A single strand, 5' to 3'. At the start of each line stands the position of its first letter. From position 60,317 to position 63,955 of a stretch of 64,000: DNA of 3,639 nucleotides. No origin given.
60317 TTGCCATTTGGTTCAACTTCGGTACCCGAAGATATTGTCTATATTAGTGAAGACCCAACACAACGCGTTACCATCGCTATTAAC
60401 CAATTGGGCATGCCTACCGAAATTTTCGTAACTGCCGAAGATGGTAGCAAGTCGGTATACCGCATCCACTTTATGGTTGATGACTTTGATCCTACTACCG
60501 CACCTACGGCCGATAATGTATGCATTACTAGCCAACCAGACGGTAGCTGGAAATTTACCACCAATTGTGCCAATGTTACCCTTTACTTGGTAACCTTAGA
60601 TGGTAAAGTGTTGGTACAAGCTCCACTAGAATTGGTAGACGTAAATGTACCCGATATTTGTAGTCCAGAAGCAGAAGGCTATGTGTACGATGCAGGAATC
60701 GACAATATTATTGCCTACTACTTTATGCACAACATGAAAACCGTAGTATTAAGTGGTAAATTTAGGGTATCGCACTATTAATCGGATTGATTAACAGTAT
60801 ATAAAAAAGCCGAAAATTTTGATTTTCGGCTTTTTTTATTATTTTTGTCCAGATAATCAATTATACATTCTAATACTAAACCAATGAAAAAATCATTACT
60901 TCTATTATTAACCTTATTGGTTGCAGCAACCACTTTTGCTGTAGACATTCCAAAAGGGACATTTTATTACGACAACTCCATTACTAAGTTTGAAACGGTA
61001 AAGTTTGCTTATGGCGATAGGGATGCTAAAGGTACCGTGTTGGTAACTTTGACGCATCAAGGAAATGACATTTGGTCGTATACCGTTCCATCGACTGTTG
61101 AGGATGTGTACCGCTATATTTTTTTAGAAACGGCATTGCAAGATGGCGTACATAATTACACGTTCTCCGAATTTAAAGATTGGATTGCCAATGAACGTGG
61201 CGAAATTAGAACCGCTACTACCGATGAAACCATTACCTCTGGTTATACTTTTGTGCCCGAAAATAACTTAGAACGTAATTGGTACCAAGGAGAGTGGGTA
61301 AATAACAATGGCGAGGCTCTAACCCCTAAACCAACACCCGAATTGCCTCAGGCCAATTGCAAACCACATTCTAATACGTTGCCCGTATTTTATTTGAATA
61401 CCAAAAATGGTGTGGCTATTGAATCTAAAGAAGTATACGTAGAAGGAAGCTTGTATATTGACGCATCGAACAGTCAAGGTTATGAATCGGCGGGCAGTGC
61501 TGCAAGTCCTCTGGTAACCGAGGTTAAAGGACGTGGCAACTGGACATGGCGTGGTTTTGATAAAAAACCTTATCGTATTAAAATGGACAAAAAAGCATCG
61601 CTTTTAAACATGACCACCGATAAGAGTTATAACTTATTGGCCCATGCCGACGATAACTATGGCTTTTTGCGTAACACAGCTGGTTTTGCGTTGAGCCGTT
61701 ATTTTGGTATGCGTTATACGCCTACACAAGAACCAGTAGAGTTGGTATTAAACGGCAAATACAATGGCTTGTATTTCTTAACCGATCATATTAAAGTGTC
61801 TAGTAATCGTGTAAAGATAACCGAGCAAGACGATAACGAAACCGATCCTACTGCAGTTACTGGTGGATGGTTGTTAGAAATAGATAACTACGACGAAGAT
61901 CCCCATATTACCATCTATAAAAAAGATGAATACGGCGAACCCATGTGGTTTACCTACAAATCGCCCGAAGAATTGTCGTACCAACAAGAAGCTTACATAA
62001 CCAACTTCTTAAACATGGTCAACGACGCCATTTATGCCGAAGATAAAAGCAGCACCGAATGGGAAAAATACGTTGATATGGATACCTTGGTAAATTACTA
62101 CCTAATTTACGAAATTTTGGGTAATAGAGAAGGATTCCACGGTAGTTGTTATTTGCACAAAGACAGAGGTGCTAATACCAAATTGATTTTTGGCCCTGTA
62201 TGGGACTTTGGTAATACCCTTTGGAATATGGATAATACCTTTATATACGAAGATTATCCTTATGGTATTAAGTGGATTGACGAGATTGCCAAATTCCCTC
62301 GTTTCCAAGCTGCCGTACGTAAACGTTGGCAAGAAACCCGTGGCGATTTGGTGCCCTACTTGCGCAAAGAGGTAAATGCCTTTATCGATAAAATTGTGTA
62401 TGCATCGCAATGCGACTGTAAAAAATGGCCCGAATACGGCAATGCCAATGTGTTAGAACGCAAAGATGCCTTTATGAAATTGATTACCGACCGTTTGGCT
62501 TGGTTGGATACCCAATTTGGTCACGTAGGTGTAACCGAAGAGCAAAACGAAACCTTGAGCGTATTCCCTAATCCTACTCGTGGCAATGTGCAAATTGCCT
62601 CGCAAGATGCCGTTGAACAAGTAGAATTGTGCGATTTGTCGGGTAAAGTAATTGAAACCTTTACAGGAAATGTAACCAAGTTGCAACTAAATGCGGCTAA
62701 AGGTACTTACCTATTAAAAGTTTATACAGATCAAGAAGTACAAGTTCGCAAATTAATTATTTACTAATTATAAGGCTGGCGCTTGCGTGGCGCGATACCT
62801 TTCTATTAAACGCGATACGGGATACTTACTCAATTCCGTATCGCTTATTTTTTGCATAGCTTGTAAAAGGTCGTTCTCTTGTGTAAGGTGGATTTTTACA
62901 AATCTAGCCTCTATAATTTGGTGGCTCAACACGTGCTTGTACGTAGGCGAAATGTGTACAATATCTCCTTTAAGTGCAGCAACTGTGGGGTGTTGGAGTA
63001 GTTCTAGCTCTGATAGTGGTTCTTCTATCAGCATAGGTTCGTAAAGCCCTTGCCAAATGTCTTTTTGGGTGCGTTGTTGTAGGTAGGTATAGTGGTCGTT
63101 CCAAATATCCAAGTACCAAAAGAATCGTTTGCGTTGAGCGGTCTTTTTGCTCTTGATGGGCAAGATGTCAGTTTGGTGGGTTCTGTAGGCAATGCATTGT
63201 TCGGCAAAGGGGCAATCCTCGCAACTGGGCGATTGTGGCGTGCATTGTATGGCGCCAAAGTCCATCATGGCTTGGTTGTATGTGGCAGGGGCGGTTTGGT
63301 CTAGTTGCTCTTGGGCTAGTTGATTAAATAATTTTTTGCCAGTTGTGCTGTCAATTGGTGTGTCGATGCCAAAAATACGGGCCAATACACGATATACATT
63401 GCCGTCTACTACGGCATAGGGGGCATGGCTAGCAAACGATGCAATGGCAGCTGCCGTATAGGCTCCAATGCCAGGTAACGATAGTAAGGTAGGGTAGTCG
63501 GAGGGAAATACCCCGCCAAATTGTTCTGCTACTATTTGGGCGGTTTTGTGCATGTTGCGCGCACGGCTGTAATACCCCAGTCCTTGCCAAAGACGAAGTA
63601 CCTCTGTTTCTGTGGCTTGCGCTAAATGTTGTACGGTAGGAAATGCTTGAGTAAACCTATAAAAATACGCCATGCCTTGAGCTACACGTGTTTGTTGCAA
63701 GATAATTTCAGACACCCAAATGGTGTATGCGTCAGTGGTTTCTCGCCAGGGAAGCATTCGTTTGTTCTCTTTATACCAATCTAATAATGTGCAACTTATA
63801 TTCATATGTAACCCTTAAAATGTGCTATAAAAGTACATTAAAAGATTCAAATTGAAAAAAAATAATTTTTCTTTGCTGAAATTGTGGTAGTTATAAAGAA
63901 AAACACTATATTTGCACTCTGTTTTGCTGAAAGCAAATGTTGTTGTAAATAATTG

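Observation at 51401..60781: Giant secreted protein built as two near-equal halves, each a PCMD-like domain plus about 15 cadherin-like repeats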

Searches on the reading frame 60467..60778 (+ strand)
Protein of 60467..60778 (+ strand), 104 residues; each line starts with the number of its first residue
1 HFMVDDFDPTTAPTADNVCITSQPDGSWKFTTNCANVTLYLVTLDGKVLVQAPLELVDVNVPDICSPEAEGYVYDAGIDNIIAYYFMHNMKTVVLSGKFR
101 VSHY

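Call 8: search_protein_families(library=pfam, proteins=[window:60467-60778:+], max_evalue=10)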
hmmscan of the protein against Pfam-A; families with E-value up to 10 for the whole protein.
seq(104 aa): 1 family
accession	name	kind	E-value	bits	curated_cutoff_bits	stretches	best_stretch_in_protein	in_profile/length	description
PF12165.13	Alfin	-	0.079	13.2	21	1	4-37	24-57/127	Alfin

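Call 9: search_protein_families(library=ncbifam, proteins=[window:60467-60778:+], max_evalue=10)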
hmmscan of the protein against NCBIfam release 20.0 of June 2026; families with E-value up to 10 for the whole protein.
seq(104 aa): 1 family
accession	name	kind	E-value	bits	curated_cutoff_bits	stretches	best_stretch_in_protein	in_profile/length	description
NF008577.1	PRK11536.1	equivalog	0.1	11.9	294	1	32-80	137-184/222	6-hydroxyaminopurine reductase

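Call 50: search_protein_families(library=pfam, alignment_id=A3, max_evalue=10)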
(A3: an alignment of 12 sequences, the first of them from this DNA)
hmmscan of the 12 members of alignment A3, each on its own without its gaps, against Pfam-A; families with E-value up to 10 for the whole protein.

A. member 1, seq(99 aa): 0 families

B. families by the number of members that match (of 12 scanned): 5 families
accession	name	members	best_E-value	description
PF11617.13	Cu-binding_MopE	1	0.049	Putative metal-binding motif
PF12165.13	Alfin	1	0.086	Alfin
PF09148.16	DUF1934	1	0.094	Domain of unknown function (DUF1934)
PF21551.2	CSL4_N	1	0.13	Exosome complex component CSL4, N-terminal domain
PF02823.21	ATP-synt_DE_N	1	0.19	ATP synthase, Delta/Epsilon chain, beta-sandwich domain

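Call 70: search_solved_structures(query=A3, max_evalue=10)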
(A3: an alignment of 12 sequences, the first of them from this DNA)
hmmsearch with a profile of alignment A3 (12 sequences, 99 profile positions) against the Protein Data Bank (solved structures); distinct sequences matched with E-value up to 10: 7.
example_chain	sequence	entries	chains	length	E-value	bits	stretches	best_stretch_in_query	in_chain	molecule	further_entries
4zlr_A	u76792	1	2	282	0.033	17.6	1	16-82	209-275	Brain tumor protein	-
1q7f_A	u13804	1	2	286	0.035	17.5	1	17-82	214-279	brain tumor CG10719-PA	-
5ex7_A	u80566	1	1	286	0.035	17.5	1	17-82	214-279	Brain tumor protein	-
8g33_A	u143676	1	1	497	0.6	13.6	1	49-85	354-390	Hemolysin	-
6xd4_A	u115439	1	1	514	0.63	13.5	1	49-85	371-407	Hemolysin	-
2rp4_A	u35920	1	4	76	0.77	13.2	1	12-59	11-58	Transcription factor p53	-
7jvi_A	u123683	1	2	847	0.81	13.2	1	4-51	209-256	Beta-helix domain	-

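Call 71: search_protein_families(library=ncbifam, alignment_id=A3, max_evalue=10)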
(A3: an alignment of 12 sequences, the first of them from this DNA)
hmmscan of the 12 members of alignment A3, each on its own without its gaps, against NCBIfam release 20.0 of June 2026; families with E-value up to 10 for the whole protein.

A. member 1, seq(99 aa): 1 family
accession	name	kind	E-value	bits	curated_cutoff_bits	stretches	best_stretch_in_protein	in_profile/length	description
NF008577.1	PRK11536.1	equivalog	0.094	12.1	294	1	27-75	137-184/222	6-hydroxyaminopurine reductase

B. families by the number of members that match (of 12 scanned): 3 families
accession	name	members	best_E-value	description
NF003650.0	PRK05286.2-3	1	0.036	quinone-dependent dihydroorotate dehydrogenase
NF007386.0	PRK09907.1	1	0.072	endoribonuclease MazF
NF008577.1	PRK11536.1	1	0.094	6-hydroxyaminopurine reductase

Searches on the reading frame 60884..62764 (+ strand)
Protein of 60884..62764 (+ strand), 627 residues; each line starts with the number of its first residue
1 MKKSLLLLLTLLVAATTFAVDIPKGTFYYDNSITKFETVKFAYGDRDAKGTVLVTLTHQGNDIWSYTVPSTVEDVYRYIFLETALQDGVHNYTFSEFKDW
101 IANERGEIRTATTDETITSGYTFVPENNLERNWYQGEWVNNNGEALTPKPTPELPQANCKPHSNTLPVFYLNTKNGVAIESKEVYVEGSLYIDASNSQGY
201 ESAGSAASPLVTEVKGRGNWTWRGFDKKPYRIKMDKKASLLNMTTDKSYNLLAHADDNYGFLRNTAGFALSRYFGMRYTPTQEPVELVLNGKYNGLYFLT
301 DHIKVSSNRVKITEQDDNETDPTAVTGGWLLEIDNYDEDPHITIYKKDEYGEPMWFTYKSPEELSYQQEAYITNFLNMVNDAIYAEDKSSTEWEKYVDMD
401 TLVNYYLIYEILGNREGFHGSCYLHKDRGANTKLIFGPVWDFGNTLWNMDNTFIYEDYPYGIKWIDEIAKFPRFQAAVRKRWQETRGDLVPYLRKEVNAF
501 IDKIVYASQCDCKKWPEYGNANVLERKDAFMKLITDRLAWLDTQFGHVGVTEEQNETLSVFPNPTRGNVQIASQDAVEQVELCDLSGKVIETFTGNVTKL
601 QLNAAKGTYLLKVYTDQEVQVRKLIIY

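Call 16: search_protein_families(library=pfam, proteins=[window:60884-62764:+], max_evalue=0.001)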
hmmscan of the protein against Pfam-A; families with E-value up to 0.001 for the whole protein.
window:60884-62764:+ (627 aa): 2 families
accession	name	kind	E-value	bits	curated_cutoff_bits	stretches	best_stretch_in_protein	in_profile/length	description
PF08757.17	CotH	-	6.5e-33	115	23.8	1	215-540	2-321/322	CotH kinase protein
PF18962.6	Por_Secre_tail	-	4.1e-10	40.3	27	1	560-626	1-75/75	Secretion system C-terminal sorting domain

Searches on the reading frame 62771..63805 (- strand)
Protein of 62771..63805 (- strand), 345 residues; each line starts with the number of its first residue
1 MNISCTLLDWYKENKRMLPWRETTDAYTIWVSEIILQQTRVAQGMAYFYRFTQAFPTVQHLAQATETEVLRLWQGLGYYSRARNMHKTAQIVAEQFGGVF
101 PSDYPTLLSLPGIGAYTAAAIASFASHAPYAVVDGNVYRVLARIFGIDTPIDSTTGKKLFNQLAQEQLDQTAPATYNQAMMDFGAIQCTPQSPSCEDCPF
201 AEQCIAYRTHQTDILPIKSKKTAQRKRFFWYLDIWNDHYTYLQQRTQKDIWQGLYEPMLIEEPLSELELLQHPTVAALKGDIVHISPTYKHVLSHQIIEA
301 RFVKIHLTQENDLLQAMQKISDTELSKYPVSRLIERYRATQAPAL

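Call 16: search_protein_families(library=pfam, proteins=[window:62771-63805:-], max_evalue=0.001)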
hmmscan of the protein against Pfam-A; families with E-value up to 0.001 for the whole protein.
window:62771-63805:- (345 aa): 4 families
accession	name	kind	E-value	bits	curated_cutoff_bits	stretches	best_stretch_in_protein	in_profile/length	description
PF00730.31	HhH-GPD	-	2e-20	73.6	26.2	1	31-152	1-95/108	HhH-GPD superfamily base excision DNA repair protein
PF14815.12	NUDIX_4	-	1.9e-12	47.4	35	1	234-337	5-110/113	NUDIX domain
PF00633.29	HHH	-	1.7e-06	28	24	1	96-124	2-30/30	Helix-hairpin-helix motif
PF10576.14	EndIII_4Fe-2S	-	0.00032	21.3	20.5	1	188-204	1-17/17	Iron-sulfur binding domain of endonuclease III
